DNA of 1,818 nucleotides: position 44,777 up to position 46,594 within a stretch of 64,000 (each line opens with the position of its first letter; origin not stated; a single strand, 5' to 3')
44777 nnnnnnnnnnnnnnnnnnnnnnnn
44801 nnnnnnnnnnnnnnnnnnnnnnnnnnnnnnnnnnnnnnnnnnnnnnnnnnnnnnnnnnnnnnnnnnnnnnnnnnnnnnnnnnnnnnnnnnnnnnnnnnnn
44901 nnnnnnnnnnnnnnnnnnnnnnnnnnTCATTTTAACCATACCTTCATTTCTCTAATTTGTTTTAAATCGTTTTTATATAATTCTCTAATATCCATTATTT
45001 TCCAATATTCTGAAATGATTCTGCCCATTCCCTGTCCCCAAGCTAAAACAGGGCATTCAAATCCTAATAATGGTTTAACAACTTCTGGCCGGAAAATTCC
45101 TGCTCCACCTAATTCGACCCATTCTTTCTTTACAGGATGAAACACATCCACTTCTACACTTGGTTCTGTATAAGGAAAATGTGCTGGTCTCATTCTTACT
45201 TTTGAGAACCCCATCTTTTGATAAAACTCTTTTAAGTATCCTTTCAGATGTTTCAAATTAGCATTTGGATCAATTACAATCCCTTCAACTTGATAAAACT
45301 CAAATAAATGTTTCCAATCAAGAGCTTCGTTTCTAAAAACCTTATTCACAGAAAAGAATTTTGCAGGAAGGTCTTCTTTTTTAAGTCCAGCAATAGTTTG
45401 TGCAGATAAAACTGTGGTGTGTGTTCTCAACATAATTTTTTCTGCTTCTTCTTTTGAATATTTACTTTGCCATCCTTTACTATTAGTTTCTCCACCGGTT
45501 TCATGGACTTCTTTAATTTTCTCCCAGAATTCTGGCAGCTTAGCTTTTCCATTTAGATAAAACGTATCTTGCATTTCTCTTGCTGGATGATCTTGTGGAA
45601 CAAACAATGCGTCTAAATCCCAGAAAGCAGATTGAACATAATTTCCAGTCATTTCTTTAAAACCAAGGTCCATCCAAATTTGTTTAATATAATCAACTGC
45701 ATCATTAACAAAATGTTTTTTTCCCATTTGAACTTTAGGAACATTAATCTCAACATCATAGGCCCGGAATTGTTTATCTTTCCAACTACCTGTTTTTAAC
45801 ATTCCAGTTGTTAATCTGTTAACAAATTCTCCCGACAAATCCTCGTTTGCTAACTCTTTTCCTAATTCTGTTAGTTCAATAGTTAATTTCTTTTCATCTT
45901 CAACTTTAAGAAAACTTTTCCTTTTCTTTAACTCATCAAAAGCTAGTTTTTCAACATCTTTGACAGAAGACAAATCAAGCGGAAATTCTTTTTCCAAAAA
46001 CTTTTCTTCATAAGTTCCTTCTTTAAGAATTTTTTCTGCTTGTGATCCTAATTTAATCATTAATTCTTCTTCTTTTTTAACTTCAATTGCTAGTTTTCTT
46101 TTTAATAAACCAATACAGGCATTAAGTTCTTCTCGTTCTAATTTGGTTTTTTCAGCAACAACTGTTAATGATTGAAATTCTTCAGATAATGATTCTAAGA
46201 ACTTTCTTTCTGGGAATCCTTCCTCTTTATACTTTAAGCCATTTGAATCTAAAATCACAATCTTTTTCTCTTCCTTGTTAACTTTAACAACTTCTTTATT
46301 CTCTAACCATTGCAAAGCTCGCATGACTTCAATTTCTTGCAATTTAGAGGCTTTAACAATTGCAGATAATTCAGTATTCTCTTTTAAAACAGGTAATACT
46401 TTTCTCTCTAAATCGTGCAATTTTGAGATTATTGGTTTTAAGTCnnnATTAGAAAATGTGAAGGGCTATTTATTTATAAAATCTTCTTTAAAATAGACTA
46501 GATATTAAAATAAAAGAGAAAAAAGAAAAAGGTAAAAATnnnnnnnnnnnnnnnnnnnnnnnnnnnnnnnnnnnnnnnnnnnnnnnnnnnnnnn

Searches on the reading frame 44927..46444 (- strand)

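Call 36: search_protein_families(library=pfam, proteins=[window:44927-46444:-], max_evalue=0.01)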
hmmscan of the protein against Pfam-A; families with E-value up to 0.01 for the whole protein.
window:44927-46444:- (505 aa): 4 families
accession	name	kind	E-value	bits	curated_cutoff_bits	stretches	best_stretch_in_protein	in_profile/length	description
PF01409.25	tRNA-synt_2d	-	4.1e-79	266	19.8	1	229-499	2-245/246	tRNA synthetases class II core domain (F)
PF00587.30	tRNA-synt_2b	-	1.4e-05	25.7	29.3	1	332-442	6-129/179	tRNA synthetase class II core domain (G, H, P, S and T)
PF10771.15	DUF2582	-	0.0065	17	24.2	0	86-129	17-61/65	Winged helix-turn-helix domain (DUF2582)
PF00152.25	tRNA-synt_2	-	0.0074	15.8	25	0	362-387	93-118/308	tRNA synthetases class II (D, K and N)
